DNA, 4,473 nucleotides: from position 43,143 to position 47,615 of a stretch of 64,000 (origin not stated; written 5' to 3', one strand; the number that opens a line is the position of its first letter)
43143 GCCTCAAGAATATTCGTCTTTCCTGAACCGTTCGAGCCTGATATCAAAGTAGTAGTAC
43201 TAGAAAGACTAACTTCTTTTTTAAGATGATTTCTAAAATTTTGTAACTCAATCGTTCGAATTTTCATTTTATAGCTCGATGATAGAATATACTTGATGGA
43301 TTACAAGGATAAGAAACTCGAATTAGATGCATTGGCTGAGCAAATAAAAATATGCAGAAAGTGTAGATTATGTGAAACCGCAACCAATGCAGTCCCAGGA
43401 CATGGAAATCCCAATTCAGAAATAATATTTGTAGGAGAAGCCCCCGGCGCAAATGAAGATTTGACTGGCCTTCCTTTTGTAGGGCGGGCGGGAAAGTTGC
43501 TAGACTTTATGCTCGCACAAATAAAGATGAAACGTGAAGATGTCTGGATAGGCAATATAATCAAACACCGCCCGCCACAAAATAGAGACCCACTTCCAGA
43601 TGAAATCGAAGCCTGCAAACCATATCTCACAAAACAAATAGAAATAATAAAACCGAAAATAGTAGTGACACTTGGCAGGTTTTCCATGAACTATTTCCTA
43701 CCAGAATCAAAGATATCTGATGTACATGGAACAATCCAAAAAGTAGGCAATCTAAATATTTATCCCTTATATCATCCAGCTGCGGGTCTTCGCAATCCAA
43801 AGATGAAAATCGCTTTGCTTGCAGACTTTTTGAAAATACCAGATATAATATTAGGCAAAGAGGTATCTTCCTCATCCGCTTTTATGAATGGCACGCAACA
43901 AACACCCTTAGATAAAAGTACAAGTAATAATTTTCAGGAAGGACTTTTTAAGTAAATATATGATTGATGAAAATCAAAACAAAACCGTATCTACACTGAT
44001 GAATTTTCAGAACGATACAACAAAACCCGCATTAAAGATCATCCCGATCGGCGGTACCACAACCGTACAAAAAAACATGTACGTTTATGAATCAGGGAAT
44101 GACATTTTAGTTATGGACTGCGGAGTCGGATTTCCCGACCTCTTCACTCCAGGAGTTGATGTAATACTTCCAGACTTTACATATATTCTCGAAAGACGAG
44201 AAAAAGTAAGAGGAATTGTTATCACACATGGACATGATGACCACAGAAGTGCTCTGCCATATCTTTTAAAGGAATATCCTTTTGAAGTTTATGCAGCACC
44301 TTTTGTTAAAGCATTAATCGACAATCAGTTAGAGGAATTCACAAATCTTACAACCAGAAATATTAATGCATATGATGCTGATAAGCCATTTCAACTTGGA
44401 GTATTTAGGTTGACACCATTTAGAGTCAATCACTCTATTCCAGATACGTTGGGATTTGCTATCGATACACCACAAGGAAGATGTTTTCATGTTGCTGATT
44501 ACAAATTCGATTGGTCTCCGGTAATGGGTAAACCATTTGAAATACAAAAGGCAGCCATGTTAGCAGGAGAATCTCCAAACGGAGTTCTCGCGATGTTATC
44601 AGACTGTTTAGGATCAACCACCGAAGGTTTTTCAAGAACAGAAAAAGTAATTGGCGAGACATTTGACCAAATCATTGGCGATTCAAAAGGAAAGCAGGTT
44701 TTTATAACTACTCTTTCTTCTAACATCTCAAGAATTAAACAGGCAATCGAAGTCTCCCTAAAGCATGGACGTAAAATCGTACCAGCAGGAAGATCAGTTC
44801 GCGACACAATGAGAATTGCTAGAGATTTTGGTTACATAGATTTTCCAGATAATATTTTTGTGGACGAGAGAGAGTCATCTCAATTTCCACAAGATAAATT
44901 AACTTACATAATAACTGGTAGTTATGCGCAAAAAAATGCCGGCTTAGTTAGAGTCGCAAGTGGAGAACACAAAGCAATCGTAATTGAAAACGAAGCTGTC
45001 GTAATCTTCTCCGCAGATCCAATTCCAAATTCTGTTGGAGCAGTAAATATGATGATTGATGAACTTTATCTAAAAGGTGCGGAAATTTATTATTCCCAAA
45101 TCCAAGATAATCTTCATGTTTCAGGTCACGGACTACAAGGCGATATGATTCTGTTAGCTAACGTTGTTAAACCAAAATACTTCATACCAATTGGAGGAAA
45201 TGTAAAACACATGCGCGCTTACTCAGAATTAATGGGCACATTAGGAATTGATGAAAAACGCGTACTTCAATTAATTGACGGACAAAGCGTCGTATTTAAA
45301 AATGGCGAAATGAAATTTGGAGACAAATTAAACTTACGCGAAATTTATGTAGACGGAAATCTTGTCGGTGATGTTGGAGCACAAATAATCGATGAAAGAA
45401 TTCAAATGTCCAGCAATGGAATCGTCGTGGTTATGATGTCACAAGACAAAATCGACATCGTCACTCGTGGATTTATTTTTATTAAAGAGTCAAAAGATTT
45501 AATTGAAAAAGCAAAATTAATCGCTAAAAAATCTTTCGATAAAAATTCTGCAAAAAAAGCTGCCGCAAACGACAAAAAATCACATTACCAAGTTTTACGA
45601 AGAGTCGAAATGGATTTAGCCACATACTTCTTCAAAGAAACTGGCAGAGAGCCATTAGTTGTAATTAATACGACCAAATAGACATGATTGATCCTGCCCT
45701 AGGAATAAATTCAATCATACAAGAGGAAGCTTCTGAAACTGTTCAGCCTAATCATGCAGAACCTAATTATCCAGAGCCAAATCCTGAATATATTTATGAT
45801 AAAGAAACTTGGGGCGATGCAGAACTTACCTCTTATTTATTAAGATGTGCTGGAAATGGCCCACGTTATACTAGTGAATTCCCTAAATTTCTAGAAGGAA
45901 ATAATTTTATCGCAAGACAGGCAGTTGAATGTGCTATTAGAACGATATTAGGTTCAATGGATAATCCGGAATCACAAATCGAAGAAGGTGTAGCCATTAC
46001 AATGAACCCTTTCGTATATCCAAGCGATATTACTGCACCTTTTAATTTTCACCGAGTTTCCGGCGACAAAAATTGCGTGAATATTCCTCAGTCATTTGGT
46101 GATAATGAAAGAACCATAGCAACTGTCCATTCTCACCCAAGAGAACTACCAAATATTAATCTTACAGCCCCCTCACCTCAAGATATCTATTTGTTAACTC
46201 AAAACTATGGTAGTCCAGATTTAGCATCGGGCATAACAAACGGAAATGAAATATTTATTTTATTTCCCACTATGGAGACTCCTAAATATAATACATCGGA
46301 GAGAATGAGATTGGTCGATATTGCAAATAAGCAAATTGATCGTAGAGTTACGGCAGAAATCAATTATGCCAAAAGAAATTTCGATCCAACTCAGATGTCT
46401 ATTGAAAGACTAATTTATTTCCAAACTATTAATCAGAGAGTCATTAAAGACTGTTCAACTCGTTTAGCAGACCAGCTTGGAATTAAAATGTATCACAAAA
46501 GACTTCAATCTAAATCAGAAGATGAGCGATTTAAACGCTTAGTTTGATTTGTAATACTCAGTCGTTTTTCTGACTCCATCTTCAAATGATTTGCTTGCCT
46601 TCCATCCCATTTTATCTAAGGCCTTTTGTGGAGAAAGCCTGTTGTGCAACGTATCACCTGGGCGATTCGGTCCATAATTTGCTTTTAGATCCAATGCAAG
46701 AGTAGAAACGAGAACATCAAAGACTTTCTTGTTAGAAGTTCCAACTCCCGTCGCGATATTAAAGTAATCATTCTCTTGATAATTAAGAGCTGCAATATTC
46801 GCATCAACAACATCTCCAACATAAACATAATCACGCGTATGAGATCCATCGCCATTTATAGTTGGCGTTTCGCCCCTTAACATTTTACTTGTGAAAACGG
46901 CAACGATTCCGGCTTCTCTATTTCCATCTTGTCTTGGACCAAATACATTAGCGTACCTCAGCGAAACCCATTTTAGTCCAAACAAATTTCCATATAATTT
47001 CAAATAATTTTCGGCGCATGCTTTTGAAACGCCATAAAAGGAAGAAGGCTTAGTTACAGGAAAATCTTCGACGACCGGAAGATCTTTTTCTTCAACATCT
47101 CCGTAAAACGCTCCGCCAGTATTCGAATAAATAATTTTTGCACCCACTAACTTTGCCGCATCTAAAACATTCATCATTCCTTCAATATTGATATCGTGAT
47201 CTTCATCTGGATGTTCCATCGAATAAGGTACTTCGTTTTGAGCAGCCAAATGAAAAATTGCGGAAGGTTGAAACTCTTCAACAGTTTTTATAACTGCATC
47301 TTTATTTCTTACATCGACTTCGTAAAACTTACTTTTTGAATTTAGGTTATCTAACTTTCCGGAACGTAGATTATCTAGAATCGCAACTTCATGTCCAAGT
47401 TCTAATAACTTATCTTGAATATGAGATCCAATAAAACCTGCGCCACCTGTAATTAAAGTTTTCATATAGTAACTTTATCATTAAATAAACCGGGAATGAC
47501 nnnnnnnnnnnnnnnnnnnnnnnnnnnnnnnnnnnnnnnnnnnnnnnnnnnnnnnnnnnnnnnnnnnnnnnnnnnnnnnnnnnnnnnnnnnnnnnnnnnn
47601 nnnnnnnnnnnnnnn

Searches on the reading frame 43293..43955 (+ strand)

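Call 61: search_protein_families(library=pfam, proteins=[window:43293-43955:+], max_evalue=0.0001)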
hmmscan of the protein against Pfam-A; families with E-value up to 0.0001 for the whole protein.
window:43293-43955:+ (220 aa): 1 family
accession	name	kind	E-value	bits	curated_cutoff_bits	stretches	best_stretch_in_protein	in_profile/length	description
PF03167.25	UDG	-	6.1e-36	124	24.3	1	35-172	1-128/141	Uracil DNA glycosylase superfamily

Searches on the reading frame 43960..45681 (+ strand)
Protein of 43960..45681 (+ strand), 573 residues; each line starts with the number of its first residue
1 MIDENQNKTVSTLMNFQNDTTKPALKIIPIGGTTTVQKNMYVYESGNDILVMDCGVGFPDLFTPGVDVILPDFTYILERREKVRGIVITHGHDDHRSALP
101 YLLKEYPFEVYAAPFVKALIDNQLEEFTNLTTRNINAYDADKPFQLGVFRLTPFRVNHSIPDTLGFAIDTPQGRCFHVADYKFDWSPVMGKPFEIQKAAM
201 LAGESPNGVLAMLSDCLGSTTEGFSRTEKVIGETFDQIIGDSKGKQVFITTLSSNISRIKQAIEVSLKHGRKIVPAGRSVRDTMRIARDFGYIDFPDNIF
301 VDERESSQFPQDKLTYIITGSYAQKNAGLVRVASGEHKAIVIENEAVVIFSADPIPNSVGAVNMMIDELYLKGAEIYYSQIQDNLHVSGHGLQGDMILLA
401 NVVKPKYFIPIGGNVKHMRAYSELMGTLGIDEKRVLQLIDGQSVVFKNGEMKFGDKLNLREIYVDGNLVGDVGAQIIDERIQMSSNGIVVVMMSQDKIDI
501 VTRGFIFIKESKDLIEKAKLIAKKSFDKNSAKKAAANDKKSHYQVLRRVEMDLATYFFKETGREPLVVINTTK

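Call 8: search_protein_families(library=pfam, proteins=[window:43960-45681:+], max_evalue=0.001)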
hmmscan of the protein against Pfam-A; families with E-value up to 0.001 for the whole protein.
window:43960-45681:+ (573 aa): 5 families
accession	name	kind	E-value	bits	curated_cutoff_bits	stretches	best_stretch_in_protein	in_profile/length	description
PF22505.1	RNase_J_b_CASP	-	6.1e-34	117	27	1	245-369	2-126/126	Ribonuclease J, beta-CASP domain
PF12706.13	Lactamase_B_2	-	3.9e-12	46.6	27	1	76-182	24-144/200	Beta-lactamase superfamily domain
PF17770.6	RNase_J_C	-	2.5e-11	44.9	23.8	1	477-569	2-97/102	Ribonuclease J C-terminal domain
PF00753.33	Lactamase_B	-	2.8e-08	34.4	22.7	1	35-115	3-76/196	Metallo-beta-lactamase superfamily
PF07521.17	RMMBL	-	2.3e-06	27.9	21.6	1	380-430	7-58/63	Zn-dependent metallo-hydrolase RNA specificity domain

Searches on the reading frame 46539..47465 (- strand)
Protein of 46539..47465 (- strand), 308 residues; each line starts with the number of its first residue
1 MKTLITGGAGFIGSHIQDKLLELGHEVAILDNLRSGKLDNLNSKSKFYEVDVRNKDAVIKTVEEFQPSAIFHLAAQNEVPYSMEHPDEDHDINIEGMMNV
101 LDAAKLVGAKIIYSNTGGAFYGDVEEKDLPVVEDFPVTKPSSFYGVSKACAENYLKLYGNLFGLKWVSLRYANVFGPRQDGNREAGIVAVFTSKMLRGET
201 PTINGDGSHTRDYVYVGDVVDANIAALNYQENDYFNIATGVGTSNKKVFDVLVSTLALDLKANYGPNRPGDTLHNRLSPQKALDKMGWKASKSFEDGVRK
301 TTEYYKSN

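Call 8: search_protein_families(library=pfam, proteins=[window:46539-47465:-], max_evalue=0.001)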
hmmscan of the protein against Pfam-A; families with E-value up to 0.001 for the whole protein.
window:46539-47465:- (308 aa): 7 families
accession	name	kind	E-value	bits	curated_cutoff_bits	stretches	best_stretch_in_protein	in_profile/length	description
PF01370.27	Epimerase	-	6.2e-59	199.8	20.9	1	4-238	2-240/240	NAD dependent epimerase/dehydratase family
PF16363.11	GDP_Man_Dehyd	-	8e-54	183.7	27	1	4-301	1-332/332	GDP-mannose 4,6 dehydratase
PF01073.25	3Beta_HSD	-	1.1e-23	84.1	22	1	4-229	1-231/280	3-beta hydroxysteroid dehydrogenase/isomerase family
PF04321.23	RmlD_sub_bind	-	3.1e-19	69.6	27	1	1-178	1-155/287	RmlD substrate binding domain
PF02719.21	Polysacc_synt_2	-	8.5e-16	58.4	20.2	1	4-110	2-121/293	Polysaccharide biosynthesis protein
PF07993.18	NAD_binding_4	-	5.3e-09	36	20.1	1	68-219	90-254/258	Male sterility protein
PF13460.12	NAD_binding_10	-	6e-06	26.7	27.2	1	7-173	1-145/184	NAD(P)H-binding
